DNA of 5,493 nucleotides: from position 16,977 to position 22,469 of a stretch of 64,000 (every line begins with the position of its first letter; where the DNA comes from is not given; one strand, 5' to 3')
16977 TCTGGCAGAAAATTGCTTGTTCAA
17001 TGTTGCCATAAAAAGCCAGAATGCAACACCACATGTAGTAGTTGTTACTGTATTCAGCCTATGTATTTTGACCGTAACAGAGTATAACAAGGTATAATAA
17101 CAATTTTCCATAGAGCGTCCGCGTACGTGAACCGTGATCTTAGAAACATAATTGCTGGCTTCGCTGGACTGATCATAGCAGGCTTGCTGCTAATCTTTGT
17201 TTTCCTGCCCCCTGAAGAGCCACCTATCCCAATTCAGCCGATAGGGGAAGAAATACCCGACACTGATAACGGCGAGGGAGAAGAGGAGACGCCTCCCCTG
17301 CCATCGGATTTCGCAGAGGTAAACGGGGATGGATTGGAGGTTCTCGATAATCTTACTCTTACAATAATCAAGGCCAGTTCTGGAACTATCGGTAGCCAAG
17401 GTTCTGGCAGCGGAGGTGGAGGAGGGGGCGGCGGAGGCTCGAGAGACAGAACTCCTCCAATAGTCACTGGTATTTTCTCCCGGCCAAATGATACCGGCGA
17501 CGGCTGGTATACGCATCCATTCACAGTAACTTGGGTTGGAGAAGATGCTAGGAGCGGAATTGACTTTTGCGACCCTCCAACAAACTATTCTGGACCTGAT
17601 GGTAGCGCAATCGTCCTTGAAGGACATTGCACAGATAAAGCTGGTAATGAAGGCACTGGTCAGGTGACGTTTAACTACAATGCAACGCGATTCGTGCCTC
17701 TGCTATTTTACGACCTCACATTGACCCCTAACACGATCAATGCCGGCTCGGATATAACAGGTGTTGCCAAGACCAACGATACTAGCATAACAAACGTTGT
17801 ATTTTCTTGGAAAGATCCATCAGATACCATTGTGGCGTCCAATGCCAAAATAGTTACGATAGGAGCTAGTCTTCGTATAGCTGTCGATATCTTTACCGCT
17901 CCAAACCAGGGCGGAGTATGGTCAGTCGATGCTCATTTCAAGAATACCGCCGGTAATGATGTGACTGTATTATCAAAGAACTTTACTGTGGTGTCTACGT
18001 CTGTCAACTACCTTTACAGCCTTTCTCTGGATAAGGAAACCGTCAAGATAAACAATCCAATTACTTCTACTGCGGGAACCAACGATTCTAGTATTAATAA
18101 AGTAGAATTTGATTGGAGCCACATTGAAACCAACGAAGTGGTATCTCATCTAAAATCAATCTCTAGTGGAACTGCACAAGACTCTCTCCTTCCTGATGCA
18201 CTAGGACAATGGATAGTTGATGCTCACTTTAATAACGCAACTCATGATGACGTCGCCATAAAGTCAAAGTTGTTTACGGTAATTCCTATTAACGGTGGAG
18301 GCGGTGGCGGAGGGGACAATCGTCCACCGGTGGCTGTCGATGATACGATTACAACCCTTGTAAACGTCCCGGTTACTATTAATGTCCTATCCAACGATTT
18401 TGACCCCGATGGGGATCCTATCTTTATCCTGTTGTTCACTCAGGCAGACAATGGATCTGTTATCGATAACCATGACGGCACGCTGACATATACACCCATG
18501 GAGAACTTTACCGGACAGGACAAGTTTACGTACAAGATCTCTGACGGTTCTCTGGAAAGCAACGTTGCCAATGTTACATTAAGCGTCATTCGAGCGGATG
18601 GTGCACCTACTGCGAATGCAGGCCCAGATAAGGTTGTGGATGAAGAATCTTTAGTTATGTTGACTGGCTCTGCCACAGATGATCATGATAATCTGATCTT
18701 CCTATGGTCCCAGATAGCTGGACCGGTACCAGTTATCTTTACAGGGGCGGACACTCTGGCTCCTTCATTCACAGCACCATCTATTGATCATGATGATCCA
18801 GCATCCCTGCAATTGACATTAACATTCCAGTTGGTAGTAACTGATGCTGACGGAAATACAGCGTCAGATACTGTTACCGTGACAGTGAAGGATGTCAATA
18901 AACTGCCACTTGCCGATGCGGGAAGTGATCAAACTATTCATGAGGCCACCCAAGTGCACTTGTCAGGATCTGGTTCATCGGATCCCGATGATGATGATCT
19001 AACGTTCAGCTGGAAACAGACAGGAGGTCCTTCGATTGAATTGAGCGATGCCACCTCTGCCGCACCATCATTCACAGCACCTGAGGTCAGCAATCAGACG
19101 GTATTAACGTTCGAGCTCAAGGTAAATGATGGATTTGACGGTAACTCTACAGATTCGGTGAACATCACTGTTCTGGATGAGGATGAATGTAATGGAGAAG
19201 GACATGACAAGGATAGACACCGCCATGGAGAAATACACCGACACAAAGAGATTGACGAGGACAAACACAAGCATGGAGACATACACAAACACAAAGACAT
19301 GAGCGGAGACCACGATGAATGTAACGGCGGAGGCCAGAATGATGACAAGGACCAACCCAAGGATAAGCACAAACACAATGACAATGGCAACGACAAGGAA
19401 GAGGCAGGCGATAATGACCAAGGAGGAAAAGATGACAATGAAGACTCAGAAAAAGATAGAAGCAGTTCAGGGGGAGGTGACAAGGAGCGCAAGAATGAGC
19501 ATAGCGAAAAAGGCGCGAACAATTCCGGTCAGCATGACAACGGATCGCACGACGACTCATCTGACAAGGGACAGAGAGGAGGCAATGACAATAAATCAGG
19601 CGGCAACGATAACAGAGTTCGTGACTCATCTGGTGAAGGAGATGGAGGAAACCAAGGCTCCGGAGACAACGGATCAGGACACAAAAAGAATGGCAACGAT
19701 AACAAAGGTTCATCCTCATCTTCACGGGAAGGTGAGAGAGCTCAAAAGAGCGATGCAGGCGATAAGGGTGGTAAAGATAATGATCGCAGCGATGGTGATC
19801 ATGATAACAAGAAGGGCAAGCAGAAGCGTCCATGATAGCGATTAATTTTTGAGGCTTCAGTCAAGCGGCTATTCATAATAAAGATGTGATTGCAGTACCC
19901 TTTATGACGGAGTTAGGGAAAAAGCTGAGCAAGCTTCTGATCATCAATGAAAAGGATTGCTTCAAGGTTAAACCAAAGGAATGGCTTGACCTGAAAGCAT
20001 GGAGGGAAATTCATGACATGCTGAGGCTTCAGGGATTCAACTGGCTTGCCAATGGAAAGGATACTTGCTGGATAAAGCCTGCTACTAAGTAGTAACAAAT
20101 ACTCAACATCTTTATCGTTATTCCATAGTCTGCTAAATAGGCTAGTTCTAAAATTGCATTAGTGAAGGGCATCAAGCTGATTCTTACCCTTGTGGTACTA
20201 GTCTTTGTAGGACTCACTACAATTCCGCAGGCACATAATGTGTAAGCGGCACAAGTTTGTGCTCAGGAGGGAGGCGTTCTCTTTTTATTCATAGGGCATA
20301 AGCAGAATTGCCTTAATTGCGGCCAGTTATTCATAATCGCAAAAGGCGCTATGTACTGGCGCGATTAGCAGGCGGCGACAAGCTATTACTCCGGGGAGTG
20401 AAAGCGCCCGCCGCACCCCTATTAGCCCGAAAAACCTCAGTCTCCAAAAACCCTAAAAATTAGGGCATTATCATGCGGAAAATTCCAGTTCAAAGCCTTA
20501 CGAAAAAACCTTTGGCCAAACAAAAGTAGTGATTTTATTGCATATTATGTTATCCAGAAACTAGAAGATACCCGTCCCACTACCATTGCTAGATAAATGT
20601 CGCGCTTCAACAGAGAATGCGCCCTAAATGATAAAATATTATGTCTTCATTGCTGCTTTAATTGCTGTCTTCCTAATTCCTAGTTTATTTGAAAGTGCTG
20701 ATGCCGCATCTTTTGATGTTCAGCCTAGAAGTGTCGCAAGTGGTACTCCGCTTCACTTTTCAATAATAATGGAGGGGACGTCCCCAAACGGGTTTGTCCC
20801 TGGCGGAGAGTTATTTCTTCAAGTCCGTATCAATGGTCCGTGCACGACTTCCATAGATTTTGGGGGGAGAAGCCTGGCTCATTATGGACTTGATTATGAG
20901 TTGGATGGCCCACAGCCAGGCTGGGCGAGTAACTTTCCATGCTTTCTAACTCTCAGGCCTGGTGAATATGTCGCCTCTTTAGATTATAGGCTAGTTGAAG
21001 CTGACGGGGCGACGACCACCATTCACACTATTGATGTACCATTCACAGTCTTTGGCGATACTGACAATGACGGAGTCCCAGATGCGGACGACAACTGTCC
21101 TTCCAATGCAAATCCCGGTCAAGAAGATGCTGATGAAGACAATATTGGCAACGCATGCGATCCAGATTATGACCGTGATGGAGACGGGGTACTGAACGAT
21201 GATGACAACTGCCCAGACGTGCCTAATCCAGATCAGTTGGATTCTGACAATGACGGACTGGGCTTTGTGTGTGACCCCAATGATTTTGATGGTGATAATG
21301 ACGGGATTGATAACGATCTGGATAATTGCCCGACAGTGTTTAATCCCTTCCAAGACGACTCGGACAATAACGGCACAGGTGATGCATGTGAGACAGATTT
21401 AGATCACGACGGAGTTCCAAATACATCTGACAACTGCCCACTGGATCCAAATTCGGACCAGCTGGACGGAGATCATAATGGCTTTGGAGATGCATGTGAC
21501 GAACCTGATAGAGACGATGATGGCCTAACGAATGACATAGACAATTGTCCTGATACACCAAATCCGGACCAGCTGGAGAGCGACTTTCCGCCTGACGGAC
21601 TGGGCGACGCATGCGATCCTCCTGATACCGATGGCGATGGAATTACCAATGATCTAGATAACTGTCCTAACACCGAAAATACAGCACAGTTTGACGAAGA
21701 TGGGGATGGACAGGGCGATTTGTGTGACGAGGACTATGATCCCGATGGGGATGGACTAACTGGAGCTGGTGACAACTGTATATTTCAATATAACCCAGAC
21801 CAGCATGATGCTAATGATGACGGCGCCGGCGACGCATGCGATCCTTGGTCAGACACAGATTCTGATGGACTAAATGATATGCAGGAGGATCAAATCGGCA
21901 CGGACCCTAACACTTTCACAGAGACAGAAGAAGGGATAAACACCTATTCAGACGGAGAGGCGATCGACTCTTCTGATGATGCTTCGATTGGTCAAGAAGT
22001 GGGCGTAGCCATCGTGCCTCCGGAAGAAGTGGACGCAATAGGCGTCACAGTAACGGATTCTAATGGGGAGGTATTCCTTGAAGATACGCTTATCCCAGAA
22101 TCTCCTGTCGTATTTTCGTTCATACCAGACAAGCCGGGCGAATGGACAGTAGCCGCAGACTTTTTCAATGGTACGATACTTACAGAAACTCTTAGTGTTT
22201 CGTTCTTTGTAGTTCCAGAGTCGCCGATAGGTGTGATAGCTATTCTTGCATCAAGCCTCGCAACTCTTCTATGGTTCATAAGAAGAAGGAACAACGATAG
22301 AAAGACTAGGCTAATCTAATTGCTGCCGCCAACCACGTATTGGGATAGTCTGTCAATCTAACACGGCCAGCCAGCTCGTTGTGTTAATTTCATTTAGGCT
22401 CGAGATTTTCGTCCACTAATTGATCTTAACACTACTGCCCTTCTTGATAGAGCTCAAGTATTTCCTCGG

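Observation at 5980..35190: PEP-CTERM-like PESPIG C-terminal sorting signal on three secreted proteins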

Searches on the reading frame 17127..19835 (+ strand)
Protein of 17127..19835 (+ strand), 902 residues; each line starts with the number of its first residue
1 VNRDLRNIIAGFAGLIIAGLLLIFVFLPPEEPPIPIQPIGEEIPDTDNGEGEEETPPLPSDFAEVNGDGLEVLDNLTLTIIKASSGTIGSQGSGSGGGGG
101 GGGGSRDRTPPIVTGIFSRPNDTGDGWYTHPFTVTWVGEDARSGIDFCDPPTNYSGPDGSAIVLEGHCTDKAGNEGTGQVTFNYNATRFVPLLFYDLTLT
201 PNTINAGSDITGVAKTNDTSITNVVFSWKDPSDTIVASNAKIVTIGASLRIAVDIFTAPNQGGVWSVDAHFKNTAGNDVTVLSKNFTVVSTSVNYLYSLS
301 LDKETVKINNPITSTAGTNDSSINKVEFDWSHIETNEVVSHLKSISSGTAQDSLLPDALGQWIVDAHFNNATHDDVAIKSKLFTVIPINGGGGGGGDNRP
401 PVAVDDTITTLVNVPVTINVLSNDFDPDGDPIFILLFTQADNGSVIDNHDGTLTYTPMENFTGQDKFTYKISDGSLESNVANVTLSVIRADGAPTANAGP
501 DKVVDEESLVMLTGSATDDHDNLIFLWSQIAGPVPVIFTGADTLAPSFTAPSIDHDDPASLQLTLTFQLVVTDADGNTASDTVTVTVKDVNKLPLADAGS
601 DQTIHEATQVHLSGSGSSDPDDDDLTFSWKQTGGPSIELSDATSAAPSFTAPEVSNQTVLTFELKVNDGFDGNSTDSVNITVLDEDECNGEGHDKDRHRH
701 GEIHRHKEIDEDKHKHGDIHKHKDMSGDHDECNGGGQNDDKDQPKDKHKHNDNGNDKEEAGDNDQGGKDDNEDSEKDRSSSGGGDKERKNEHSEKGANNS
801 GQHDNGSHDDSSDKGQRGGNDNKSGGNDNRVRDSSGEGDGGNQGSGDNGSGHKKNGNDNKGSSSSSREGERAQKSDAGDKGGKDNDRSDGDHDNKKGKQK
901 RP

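Call 7: search_protein_families(library=ncbifam, proteins=[window:17127-19835:+], max_evalue=1)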
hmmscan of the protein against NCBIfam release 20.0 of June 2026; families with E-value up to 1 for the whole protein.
window:17127-19835:+ (902 aa): 5 families
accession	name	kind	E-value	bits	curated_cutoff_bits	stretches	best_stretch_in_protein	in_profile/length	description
NF038112.1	myxo_dep_M36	subfamily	2.3e-53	180.8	1500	1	399-686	1188-1473/1604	myxosortase-dependent M36 family metallopeptidase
NF012211.1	tand_rpt_95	domain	3.2e-23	81.5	90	2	415-497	7-94/98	tandem-95 repeat protein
NF038111.1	rhom_dep_M36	equivalog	1e-22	79.5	1700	2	591-686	1184-1279/1315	rhombosortase-dependent M36 family metallopeptidase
TIGR03660.1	T1SS_rpt_143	domain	0.0002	21.3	66.05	1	552-607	75-127/143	T1SS-143 repeat domain-containing protein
TIGR03769.1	P_ac_wall_RPT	domain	0.21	12.2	30.9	1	564-587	16-39/41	TIGR03769 domain-containing protein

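Call 8: search_protein_families(library=pfam, proteins=[window:17127-19835:+], max_evalue=0.1)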
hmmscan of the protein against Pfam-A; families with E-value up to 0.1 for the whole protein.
window:17127-19835:+ (902 aa): 7 families
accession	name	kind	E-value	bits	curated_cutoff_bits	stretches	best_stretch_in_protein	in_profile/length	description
PF22352.2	K319L-like_PKD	-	2.1e-31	108.2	27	2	598-682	1-84/84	K319L-like, PKD domain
PF17963.7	Big_9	-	2.2e-26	93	23.6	2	398-485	1-88/89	Bacterial Ig domain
PF17892.7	Cadherin_5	-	1.1e-20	73.7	26.5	1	398-487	2-97/98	Cadherin-like domain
PF17803.7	Cadherin_4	-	4.5e-16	59.6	25.1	2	396-455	9-71/71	Bacterial cadherin-like domain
PF18911.6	PKD_4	-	5e-08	33.3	27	1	591-630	1-40/85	PKD domain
PF02010.21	REJ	-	1.5e-05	24.3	25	1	563-635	55-132/452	REJ domain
PF21027.3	Sde0182_C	-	0.00012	23.1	27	1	609-668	1-67/83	Cellulose-binding protein Sde0182, C-terminal domain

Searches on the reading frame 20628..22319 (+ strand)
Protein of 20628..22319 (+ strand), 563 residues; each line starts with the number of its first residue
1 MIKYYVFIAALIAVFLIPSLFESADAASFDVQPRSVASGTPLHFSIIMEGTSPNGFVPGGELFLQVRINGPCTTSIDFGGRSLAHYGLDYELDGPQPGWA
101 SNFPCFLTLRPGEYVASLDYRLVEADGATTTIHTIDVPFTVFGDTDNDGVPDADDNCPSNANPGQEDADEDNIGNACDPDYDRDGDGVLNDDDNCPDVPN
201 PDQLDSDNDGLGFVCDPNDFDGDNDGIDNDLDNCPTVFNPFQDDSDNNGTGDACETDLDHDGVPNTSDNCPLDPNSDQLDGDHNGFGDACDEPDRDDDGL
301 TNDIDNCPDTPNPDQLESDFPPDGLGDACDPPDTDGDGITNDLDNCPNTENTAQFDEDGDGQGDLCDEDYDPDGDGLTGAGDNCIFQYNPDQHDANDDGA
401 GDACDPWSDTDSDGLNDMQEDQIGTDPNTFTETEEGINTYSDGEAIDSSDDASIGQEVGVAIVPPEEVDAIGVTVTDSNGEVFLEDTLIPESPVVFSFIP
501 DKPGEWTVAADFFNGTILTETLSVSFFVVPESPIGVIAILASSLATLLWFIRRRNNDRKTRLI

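Call 7: search_protein_families(library=ncbifam, proteins=[window:20628-22319:+], max_evalue=1)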
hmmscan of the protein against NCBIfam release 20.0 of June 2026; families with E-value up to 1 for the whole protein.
window:20628-22319:+ (563 aa): 2 families
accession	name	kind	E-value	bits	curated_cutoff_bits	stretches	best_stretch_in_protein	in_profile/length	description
NF047638.1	throspo3_MtsC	equivalog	1.8e-59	201.8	350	3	219-370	123-268/428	cell-cell cohesion MYXO-CTERM protein MtsC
NF045500.1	Omp28_seleno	equivalog_domain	2.1e-47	162.3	200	7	181-218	273-310/377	Omp28-related selenoprotein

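Call 8: search_protein_families(library=pfam, proteins=[window:20628-22319:+], max_evalue=0.1)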
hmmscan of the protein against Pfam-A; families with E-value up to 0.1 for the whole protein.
window:20628-22319:+ (563 aa): 2 families
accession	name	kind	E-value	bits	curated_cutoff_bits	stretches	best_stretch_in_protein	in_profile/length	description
PF02412.23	TSP_3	-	4.1e-54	180.4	25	7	244-278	2-36/36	Thrombospondin type 3 repeat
PF18884.5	TSP3_bac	-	0.00073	19.8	25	1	409-428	1-20/22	Bacterial TSP3 repeat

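Call 46: list_cluster_members(proteins=[window:20628-22319:+, window:34705-35190:+, window:34612-35190:+, window:5980-6291:-, window:5980-6294:-, window:53840-54376:+, window:11848-13083:-, L013:1988-2581:+, L015:1901-2428:+, L001:4597-5022:-])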
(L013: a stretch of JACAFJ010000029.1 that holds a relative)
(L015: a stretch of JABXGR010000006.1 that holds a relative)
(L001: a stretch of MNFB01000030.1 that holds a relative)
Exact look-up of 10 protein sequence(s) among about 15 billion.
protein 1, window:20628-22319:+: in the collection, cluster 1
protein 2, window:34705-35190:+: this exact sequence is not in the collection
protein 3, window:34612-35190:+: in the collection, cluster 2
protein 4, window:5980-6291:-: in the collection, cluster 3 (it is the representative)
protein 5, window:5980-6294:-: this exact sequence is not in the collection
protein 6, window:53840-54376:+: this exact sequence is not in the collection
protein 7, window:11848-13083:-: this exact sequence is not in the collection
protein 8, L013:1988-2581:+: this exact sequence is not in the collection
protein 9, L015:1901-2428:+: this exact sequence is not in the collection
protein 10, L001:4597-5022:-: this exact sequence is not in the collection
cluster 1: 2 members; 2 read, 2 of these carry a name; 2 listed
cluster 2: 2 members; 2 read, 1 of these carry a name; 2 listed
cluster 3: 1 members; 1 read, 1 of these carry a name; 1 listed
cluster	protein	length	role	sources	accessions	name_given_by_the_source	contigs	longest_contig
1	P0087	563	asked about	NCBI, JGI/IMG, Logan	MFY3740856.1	MAG: hypothetical protein HMLIMOIP_001301 [Candidatus Nitrosomirales archaeon] | hypothetical protein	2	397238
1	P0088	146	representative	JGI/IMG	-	hypothetical protein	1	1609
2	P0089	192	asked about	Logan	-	-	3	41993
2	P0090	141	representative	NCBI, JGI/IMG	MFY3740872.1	MAG: hypothetical protein HMLIMOIP_001317 [Candidatus Nitrosomirales archaeon] | hypothetical protein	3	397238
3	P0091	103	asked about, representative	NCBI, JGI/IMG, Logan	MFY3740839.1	MAG: hypothetical protein HMLIMOIP_001284 [Candidatus Nitrosomirales archaeon] | hypothetical protein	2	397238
